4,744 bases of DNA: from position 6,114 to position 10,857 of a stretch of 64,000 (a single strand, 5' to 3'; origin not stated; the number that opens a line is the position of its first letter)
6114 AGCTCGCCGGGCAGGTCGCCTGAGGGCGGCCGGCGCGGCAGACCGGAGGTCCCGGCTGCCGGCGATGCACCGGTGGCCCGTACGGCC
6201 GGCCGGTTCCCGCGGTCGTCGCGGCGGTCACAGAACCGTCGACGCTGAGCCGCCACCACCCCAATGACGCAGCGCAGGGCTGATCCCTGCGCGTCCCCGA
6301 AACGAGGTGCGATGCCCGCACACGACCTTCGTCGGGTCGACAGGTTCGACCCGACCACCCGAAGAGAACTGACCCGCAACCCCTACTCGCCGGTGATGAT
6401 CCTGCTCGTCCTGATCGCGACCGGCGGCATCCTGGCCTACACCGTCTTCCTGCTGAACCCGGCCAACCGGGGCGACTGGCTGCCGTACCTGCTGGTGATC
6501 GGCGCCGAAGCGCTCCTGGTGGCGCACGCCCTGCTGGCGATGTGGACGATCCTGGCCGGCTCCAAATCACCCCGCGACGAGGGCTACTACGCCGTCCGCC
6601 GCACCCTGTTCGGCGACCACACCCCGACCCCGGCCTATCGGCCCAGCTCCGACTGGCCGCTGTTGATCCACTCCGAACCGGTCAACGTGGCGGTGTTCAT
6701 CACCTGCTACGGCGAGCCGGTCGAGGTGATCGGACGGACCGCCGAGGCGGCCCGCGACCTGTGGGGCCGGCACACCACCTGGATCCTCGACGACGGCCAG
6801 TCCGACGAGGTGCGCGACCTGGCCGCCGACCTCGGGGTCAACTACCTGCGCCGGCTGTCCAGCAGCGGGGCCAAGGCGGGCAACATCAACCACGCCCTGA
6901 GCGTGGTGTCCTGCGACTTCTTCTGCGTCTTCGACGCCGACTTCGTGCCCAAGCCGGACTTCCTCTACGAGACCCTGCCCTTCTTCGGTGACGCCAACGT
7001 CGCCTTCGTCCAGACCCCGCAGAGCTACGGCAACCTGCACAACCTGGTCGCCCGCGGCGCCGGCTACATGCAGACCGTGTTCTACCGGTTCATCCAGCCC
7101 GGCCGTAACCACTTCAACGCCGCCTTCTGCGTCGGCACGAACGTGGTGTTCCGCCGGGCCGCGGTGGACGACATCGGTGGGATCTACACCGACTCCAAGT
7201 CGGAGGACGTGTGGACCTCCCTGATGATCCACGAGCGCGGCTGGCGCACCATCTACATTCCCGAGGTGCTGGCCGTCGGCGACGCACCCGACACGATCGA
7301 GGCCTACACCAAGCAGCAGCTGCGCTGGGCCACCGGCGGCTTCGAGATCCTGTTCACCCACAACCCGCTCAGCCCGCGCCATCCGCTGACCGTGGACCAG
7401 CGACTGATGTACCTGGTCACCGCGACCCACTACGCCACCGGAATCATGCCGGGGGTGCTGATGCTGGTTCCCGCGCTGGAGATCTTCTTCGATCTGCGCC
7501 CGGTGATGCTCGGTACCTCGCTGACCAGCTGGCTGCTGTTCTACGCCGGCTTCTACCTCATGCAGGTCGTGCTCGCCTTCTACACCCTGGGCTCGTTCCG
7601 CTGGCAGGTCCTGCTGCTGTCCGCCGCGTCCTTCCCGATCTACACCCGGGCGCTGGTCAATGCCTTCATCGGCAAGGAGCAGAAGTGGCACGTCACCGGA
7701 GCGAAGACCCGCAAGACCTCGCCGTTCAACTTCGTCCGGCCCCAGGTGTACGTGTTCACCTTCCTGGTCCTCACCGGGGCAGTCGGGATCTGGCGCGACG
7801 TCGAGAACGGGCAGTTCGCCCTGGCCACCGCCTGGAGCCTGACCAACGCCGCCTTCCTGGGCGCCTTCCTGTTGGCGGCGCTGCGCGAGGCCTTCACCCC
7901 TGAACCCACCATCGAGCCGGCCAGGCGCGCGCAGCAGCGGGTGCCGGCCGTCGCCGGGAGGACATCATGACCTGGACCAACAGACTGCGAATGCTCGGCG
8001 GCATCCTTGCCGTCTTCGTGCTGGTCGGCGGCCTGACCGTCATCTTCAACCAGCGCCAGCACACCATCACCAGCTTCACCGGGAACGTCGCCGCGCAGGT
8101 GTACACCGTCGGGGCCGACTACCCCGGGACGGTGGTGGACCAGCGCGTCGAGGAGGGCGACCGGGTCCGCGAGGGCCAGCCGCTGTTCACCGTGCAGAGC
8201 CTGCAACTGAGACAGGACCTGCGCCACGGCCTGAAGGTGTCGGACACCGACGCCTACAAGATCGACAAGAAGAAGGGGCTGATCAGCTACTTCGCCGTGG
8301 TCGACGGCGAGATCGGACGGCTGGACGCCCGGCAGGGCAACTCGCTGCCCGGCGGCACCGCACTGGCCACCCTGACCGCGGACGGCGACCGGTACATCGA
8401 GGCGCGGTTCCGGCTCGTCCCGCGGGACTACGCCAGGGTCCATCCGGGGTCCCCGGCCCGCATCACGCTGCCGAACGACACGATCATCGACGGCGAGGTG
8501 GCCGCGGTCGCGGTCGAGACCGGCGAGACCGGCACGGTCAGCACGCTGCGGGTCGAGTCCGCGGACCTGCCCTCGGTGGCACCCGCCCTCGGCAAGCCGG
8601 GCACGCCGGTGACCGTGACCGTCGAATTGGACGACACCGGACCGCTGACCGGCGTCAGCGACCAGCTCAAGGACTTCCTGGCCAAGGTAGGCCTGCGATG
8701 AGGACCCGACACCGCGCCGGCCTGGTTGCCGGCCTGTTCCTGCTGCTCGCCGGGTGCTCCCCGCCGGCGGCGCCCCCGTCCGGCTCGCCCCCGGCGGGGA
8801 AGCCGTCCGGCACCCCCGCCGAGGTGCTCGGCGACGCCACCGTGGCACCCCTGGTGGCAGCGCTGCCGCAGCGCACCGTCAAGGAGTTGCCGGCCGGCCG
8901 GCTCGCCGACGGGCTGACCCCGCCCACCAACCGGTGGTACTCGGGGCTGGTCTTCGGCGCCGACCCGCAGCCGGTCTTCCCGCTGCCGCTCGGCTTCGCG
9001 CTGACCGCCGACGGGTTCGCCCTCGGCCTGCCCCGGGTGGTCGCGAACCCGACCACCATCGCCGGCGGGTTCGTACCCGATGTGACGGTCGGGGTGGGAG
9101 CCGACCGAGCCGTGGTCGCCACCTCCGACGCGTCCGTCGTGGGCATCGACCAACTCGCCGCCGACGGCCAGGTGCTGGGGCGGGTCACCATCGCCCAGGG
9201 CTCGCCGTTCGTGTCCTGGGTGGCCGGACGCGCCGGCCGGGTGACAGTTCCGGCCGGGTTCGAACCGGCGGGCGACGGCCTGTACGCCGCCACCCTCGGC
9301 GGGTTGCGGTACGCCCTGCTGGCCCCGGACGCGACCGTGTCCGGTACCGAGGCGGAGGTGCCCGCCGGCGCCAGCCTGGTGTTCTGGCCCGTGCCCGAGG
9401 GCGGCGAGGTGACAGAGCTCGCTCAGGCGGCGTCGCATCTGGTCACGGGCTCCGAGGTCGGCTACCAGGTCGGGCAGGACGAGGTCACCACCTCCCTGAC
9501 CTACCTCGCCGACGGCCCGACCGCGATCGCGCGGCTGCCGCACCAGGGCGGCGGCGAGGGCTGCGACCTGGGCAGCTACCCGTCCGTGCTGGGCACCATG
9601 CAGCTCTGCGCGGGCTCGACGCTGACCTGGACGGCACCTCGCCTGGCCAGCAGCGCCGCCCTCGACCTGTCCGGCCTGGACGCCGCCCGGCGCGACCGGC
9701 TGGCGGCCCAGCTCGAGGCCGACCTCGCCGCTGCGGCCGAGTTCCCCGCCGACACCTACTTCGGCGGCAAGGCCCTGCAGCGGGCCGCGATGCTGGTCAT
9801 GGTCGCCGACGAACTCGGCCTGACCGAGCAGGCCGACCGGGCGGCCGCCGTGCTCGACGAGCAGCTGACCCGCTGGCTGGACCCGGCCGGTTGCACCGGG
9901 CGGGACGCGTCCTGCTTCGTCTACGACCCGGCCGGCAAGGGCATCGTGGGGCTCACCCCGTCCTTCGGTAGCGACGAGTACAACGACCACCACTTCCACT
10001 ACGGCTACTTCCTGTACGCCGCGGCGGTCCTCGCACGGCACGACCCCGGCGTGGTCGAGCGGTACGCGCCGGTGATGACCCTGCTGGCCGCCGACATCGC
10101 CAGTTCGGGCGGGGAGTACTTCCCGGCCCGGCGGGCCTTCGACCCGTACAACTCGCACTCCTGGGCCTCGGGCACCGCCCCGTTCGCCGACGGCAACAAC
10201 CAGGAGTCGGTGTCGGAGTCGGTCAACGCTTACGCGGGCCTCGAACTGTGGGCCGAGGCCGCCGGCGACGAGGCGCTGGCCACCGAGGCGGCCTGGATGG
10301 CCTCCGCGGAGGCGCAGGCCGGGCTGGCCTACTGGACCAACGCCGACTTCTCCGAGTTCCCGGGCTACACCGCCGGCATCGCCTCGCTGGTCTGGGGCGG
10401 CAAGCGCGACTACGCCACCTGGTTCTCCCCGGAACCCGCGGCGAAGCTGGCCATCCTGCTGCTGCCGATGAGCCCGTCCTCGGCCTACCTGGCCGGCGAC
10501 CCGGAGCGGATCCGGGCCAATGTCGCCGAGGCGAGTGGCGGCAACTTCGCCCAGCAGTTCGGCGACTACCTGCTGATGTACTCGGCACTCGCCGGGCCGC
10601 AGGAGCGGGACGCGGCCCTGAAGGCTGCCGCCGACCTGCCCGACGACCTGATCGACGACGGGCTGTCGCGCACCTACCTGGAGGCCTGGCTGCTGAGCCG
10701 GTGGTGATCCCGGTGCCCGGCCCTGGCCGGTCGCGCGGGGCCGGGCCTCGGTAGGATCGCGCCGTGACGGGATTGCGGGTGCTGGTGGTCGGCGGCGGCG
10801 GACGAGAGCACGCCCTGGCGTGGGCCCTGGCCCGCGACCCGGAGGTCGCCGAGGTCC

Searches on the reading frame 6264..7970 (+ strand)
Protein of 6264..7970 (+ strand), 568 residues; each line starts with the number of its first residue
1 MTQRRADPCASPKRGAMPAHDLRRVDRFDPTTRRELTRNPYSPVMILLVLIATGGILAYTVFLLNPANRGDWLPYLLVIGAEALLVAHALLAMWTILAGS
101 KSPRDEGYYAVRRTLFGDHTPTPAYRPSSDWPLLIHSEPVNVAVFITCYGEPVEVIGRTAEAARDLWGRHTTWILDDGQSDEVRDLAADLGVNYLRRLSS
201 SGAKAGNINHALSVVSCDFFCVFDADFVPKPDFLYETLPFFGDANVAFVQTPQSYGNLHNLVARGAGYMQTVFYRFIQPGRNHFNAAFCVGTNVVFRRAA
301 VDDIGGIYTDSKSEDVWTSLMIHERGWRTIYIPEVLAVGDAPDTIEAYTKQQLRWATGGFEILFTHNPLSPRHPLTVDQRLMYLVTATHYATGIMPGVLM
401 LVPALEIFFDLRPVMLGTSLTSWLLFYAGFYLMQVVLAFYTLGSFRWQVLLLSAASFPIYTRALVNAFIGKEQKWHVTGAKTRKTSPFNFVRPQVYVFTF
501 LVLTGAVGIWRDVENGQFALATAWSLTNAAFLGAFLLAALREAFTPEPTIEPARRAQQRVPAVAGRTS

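Call 8: search_protein_families(library=pfam, proteins=[window:6264-7970:+], max_evalue=0.001)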
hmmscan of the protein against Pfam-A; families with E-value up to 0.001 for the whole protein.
window:6264-7970:+ (568 aa): 5 families
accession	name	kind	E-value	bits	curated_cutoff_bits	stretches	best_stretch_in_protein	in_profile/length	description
PF13641.12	Glyco_tranf_2_3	-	2.2e-24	87.2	27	1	142-358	3-230/230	Glycosyltransferase like family 2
PF13632.12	Glyco_trans_2_3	-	1.6e-23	84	27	1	222-408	4-170/198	Glycosyl transferase family group 2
PF00535.33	Glycos_transf_2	-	1.7e-18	67.6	23.3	1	144-304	2-167/168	Glycosyl transferase family 2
PF03552.20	Cellulose_synt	-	7.9e-12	45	24.7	1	303-423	414-535/722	Cellulose synthase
PF13506.12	Glyco_transf_21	-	1.9e-11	44.2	21.7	1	203-356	17-173/174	Glycosyl transferase family 21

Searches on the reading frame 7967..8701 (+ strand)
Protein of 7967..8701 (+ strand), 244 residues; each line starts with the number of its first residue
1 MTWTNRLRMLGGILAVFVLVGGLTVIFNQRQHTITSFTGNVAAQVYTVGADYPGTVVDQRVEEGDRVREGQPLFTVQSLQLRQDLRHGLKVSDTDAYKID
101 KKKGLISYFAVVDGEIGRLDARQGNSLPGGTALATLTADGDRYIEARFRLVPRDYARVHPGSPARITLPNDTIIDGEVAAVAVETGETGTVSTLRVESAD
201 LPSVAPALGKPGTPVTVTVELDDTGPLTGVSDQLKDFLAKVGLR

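Call 8: search_protein_families(library=pfam, proteins=[window:7967-8701:+], max_evalue=0.001)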
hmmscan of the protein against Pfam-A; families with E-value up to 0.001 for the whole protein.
window:7967-8701:+ (244 aa): 5 families
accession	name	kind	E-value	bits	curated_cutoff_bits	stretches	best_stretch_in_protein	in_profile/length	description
PF13437.12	HlyD_3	-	7.4e-15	56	22.2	1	110-197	4-92/106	HlyD family secretion protein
PF16576.10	HlyD_D23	-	6.7e-08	32.5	30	0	43-80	106-143/214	Barrel-sandwich domain of CusB or HlyD membrane-fusion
PF13533.13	Biotin_lipoyl_2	-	7.7e-05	22.9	29.8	0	50-75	5-30/32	Biotin-lipoyl like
PF05896.17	NQRA_N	-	0.00044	20.9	25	0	39-76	22-59/94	NqrA N-terminal barrel-sandwich hybrid domain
PF00364.28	Biotin_lipoyl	-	0.00062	20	22.1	0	53-77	13-37/73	Biotin-requiring enzyme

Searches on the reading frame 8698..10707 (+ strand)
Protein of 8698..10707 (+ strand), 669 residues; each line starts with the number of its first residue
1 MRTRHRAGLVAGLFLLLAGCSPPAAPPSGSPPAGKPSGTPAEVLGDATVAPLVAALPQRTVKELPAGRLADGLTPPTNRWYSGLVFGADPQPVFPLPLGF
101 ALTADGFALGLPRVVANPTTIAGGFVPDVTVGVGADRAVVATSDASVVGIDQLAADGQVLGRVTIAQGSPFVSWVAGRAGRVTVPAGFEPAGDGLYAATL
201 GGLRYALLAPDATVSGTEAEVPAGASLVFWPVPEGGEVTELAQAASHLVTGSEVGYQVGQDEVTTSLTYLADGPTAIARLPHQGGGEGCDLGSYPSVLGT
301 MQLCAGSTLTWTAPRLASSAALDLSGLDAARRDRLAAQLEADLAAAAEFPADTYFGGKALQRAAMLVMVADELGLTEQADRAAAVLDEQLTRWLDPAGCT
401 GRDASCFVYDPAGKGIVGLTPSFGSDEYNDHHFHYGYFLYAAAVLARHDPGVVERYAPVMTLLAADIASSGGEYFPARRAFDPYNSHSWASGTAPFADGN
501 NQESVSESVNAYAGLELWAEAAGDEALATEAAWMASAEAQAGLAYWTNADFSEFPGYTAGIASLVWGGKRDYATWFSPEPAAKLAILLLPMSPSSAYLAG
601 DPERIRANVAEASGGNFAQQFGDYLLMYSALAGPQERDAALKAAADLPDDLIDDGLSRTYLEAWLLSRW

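Call 8: search_protein_families(library=pfam, proteins=[window:8698-10707:+], max_evalue=0.001)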
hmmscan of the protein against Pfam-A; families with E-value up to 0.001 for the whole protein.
window:8698-10707:+ (669 aa): 1 family
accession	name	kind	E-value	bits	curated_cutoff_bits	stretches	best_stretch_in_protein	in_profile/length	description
PF17652.7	Glyco_hydro81C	-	2.6e-55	188.5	25.6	1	337-660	16-347/349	Glycosyl hydrolase family 81 C-terminal domain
